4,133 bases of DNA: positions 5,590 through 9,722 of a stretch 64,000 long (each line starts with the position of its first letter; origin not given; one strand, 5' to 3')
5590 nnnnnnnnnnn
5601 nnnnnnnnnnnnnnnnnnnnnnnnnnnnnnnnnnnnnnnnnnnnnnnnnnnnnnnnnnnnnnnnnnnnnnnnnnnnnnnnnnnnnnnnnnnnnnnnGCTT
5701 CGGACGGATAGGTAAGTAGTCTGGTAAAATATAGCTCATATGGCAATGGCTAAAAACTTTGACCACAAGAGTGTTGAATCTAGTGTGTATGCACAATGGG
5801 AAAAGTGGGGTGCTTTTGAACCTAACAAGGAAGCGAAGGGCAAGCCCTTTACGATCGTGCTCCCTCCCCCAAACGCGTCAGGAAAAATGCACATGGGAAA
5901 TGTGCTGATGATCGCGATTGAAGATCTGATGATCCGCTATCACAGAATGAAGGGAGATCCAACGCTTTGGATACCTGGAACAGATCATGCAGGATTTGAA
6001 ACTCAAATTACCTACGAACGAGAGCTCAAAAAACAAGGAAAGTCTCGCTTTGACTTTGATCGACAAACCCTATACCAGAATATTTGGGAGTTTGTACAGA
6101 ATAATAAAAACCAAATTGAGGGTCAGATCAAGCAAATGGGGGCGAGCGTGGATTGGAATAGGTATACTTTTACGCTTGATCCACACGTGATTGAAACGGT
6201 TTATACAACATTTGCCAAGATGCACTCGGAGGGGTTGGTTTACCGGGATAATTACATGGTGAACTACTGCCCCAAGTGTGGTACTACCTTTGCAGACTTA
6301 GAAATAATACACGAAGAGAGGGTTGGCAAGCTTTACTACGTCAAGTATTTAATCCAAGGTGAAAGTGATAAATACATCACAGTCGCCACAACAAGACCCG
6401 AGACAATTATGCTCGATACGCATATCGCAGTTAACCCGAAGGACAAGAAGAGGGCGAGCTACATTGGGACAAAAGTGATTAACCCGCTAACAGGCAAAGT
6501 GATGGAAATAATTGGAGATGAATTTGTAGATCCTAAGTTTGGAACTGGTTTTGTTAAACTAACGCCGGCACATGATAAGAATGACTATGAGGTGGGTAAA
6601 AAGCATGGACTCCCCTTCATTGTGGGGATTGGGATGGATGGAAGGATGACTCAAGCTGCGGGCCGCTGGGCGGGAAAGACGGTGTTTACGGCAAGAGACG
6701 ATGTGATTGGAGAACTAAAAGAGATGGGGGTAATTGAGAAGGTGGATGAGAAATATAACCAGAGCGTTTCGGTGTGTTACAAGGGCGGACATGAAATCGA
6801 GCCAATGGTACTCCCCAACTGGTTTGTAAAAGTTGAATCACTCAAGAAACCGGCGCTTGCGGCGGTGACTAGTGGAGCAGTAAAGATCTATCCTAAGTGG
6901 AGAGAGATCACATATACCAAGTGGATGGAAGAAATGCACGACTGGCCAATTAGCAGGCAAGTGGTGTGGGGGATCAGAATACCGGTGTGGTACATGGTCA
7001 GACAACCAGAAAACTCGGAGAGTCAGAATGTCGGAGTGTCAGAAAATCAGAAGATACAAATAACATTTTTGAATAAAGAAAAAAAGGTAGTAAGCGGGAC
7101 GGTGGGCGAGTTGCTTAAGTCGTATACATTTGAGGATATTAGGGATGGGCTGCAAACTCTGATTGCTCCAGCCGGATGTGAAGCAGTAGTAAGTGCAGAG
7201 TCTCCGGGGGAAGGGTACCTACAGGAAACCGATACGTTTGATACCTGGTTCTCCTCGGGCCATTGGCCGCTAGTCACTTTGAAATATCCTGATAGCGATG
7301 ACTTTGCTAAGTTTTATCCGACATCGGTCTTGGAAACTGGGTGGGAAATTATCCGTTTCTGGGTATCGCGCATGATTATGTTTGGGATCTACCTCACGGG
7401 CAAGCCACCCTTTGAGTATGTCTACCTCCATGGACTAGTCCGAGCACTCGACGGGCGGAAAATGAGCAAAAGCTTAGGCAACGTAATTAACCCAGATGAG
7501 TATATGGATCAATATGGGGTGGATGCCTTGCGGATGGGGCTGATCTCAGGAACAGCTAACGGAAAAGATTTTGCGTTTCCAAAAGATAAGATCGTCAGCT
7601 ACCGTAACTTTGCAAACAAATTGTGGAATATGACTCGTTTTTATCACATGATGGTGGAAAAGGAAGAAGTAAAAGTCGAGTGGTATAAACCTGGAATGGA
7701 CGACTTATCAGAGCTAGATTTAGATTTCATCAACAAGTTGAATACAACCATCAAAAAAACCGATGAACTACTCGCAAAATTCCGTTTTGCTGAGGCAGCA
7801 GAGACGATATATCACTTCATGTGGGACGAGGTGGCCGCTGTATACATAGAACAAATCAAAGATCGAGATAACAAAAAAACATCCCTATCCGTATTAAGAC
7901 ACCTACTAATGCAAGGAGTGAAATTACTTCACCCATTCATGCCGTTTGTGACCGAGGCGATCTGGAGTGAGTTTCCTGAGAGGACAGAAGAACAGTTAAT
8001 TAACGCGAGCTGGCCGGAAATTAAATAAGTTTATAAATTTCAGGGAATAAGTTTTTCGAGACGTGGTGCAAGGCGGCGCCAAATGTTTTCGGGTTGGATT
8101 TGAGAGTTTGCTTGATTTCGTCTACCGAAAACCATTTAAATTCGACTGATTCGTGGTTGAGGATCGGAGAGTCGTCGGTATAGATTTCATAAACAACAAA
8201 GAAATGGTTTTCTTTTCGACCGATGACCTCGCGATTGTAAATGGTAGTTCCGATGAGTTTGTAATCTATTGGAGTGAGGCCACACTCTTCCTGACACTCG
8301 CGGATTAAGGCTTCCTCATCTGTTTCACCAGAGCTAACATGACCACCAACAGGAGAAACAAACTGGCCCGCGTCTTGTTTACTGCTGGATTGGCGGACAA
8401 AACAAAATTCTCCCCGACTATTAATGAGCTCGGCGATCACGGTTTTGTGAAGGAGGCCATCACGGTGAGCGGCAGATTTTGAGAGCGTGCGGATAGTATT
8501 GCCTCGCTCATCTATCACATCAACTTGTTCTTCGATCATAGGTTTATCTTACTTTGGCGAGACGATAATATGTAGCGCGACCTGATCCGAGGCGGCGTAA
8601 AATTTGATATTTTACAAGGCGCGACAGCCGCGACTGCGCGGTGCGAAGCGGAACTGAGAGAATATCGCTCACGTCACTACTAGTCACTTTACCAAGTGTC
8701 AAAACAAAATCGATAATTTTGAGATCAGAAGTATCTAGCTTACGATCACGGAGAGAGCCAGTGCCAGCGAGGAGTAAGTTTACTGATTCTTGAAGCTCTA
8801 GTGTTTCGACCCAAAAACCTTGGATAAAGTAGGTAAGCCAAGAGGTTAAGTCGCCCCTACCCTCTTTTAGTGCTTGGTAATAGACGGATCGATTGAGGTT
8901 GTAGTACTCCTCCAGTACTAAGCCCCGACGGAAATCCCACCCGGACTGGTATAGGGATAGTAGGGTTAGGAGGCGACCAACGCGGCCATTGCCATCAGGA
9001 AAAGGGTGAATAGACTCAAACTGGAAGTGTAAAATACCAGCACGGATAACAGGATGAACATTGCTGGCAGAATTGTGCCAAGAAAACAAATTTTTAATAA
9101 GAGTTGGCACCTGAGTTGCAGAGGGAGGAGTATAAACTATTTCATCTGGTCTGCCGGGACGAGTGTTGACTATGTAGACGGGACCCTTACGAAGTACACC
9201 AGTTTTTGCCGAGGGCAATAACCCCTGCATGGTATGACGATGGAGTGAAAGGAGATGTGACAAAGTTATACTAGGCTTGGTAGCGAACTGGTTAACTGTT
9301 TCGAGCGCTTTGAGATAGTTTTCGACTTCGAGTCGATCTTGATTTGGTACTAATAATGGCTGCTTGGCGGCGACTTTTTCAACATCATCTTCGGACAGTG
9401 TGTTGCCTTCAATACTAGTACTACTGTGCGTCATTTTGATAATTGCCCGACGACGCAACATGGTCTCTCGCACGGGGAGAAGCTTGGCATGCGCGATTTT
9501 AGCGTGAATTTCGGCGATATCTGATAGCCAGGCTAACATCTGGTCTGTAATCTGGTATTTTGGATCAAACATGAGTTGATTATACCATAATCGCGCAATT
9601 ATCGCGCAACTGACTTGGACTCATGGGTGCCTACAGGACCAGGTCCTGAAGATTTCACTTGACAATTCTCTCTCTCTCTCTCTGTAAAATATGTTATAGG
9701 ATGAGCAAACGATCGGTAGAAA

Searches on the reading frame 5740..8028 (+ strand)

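Call 32: search_protein_families(library=pfam, proteins=[window:5740-8028:+], max_evalue=0.001)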
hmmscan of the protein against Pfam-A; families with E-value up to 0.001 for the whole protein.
window:5740-8028:+ (762 aa): 5 families
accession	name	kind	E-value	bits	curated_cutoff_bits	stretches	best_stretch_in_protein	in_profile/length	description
PF00133.28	tRNA-synt_1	-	1.1e-120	403.7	22.7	1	16-612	2-412/414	tRNA synthetases class I (I, L, M and V)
PF08264.19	Anticodon_1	-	6.3e-26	91.5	25.1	1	662-760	3-106/148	Anticodon-binding domain of tRNA ligase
PF09334.17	tRNA-synt_1g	-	1e-25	90.8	20.1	2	44-189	8-135/391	tRNA synthetases class I (M)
PF13603.12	tRNA-synt_1_2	-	1.3e-10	41.6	25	1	236-300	79-143/185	Leucyl-tRNA synthetase, editing domain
PF01406.26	tRNA-synt_1e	-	0.00051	20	27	0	560-603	239-282/301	tRNA synthetases class I (C) catalytic domain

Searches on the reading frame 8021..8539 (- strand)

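Call 32: search_protein_families(library=pfam, proteins=[window:8021-8539:-], max_evalue=0.001)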
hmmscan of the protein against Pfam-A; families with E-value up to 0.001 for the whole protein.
window:8021-8539:- (172 aa): 1 family
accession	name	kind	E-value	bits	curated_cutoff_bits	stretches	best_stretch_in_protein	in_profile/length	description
PF00293.34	NUDIX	-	2.3e-17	63.7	21.1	1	31-149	3-126/134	NUDIX domain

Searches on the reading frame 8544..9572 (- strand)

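Call 32: search_protein_families(library=pfam, proteins=[window:8544-9572:-], max_evalue=0.001)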
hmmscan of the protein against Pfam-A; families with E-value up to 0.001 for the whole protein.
window:8544-9572:- (342 aa): 2 families
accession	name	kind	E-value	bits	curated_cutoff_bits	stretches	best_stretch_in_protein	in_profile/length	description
PF02661.23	Fic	-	2.2e-21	77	24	1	102-205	2-91/93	Fic/DOC family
PF22168.2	DIP2311-like_C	-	2.1e-05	25.2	27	1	293-338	17-62/63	Transcriptional regulator DIP2311-like, C-terminal domain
